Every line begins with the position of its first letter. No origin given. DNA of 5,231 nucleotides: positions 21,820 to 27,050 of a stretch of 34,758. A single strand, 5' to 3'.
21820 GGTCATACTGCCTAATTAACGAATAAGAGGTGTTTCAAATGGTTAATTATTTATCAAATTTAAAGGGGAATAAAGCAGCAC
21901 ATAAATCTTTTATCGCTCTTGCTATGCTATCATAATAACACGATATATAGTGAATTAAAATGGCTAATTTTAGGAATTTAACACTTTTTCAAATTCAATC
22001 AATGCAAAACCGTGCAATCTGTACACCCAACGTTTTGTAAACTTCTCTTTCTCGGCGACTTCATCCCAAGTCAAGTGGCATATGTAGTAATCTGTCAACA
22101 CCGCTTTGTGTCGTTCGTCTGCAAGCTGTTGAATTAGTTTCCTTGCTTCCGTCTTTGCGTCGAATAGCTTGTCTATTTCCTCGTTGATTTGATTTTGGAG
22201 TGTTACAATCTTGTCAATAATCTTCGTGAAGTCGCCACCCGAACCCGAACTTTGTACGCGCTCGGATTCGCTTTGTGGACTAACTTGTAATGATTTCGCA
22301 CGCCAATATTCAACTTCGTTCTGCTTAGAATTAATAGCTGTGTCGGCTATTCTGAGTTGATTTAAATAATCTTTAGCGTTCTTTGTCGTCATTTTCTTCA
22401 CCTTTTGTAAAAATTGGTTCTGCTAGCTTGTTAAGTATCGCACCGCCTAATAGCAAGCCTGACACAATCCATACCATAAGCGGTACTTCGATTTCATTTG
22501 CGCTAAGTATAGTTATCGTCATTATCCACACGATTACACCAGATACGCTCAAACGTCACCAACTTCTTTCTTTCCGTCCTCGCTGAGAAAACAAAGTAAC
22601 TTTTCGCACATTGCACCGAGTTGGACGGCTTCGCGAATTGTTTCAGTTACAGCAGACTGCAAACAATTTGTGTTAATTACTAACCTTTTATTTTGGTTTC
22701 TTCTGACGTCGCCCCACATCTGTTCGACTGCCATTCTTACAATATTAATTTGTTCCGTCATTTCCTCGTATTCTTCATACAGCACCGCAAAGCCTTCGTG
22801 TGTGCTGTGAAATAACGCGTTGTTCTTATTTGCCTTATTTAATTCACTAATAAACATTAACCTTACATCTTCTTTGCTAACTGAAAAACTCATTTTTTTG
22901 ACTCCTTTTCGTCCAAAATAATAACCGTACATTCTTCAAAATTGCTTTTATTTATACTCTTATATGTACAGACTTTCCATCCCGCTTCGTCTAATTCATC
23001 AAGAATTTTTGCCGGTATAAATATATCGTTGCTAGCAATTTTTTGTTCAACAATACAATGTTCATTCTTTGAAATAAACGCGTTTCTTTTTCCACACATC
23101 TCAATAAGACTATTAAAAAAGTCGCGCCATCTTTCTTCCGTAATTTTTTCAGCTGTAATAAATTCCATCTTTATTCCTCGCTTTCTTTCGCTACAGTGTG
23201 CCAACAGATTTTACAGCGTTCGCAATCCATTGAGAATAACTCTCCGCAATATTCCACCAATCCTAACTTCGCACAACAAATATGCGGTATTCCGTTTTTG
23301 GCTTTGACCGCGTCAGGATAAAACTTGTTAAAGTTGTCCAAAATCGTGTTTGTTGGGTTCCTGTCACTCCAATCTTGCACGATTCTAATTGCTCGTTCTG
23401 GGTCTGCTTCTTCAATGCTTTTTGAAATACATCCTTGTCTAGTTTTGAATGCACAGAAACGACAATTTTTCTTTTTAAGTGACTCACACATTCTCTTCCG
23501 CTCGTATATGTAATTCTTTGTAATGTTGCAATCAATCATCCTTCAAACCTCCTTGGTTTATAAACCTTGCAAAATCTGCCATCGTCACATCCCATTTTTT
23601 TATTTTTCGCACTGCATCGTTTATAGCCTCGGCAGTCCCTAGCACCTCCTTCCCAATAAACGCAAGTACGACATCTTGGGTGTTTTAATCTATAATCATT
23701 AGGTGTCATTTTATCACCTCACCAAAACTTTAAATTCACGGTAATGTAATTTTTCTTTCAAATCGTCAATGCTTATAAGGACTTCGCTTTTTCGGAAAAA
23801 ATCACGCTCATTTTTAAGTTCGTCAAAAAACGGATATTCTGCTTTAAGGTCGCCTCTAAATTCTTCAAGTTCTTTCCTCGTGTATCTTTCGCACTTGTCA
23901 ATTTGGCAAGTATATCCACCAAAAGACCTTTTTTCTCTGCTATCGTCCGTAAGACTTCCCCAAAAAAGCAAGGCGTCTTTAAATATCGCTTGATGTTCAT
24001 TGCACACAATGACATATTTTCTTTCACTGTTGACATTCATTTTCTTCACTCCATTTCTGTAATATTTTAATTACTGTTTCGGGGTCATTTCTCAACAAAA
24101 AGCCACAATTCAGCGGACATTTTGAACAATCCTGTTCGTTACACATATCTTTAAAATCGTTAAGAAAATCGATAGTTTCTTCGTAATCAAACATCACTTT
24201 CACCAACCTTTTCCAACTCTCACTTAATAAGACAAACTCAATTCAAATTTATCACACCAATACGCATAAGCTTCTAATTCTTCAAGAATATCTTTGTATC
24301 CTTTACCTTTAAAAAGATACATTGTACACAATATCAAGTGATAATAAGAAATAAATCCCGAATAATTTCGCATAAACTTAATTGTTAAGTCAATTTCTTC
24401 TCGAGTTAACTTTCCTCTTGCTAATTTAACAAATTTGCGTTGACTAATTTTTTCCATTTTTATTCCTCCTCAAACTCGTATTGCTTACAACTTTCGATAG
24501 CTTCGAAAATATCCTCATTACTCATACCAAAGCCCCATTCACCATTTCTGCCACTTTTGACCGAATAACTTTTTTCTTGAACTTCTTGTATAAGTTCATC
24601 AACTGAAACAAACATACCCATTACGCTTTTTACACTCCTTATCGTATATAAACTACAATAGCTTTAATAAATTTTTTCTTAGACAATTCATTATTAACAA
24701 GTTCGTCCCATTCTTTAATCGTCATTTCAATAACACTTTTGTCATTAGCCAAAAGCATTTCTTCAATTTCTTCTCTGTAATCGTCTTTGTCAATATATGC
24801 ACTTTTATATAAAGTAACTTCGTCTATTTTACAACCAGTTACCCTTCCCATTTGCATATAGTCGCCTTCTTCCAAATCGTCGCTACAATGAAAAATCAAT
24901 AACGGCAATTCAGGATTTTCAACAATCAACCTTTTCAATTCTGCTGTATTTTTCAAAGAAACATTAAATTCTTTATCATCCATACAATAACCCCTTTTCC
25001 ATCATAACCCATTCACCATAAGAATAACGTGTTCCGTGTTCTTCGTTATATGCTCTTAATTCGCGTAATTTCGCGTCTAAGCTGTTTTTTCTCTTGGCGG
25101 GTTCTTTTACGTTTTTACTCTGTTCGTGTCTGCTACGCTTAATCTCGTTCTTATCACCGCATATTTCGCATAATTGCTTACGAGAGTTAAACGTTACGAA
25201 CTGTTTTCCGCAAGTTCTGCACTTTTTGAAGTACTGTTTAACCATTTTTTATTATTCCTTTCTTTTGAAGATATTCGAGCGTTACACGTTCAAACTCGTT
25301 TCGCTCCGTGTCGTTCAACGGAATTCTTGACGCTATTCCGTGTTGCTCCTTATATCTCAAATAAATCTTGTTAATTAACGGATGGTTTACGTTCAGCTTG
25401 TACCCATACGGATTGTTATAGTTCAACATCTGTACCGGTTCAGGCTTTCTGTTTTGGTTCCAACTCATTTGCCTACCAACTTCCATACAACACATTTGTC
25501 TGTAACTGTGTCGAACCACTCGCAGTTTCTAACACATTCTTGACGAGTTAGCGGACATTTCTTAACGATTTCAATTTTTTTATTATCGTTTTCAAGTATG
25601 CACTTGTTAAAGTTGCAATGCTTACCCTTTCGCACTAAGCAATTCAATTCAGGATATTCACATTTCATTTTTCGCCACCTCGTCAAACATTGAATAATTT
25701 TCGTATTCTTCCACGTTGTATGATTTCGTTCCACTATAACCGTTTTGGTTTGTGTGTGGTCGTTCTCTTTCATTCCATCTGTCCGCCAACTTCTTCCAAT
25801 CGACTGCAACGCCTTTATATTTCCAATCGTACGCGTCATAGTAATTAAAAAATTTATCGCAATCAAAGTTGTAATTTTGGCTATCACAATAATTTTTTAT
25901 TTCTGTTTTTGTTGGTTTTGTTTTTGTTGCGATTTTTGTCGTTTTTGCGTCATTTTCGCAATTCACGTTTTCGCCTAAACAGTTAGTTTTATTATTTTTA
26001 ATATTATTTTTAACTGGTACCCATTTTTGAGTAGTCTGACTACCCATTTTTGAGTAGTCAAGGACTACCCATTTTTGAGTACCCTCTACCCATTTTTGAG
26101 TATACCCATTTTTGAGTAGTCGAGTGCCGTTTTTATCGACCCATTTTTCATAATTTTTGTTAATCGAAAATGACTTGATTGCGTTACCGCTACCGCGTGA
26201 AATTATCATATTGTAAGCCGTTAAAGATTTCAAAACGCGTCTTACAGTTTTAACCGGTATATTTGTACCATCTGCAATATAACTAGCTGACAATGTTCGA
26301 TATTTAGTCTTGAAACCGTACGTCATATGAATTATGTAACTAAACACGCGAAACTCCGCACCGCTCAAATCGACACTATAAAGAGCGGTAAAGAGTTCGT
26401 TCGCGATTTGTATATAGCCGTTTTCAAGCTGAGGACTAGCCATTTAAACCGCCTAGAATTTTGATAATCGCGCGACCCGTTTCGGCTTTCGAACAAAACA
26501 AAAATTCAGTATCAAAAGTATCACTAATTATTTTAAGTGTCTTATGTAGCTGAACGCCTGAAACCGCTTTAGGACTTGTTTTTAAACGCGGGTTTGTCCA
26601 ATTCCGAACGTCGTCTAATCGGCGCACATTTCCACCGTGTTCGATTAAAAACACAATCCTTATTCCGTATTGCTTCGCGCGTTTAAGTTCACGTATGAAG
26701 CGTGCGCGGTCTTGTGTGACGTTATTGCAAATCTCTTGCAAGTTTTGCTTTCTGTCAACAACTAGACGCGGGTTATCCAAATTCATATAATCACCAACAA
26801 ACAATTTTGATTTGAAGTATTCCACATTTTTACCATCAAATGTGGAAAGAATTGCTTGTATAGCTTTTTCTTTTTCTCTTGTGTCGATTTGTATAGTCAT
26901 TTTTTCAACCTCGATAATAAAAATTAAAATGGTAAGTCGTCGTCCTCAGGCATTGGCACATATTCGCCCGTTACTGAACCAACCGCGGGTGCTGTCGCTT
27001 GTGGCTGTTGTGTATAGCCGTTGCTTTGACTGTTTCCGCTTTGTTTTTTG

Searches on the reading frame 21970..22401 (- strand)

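Call 98: search_protein_families(library=pfam, proteins=[window:21970-22401:-], max_evalue=0.001)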
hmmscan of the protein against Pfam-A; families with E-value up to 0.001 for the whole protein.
window:21970-22401:- (143 aa): 1 family
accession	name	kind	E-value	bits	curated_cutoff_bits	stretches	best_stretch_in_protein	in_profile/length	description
PF07374.17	DUF1492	-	2e-05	25.1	21.5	1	41-134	4-96/100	Protein of unknown function (DUF1492)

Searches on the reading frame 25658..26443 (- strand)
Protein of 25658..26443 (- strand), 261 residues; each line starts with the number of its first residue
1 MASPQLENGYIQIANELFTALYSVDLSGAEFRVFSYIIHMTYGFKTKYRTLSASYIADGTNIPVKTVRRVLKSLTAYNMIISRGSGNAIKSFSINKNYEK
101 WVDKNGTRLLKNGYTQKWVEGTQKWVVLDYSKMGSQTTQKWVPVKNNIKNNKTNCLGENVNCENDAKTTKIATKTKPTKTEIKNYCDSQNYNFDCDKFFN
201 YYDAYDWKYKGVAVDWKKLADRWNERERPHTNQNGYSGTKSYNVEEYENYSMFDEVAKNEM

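Call 98: search_protein_families(library=pfam, proteins=[window:25658-26443:-], max_evalue=0.001)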
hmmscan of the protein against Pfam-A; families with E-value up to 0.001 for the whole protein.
window:25658-26443:- (261 aa): 1 family
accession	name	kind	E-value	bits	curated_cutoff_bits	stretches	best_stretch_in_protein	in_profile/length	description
PF04492.19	Phage_rep_O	-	3.2e-22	79.3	28.7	1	5-101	4-95/95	Bacteriophage replication protein O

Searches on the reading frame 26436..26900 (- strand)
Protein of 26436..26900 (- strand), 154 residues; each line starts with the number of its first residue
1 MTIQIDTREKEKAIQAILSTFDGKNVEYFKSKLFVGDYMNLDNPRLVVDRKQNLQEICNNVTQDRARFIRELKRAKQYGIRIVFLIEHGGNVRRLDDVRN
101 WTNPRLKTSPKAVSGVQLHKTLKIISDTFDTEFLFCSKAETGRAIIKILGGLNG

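Call 98: search_protein_families(library=pfam, proteins=[window:26436-26900:-], max_evalue=0.001)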
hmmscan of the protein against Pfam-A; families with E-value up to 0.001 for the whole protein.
window:26436-26900:- (154 aa): 1 family
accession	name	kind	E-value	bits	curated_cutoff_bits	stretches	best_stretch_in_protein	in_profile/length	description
PF02732.21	ERCC4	-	2.5e-08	34.4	24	1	5-96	1-97/140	ERCC4 domain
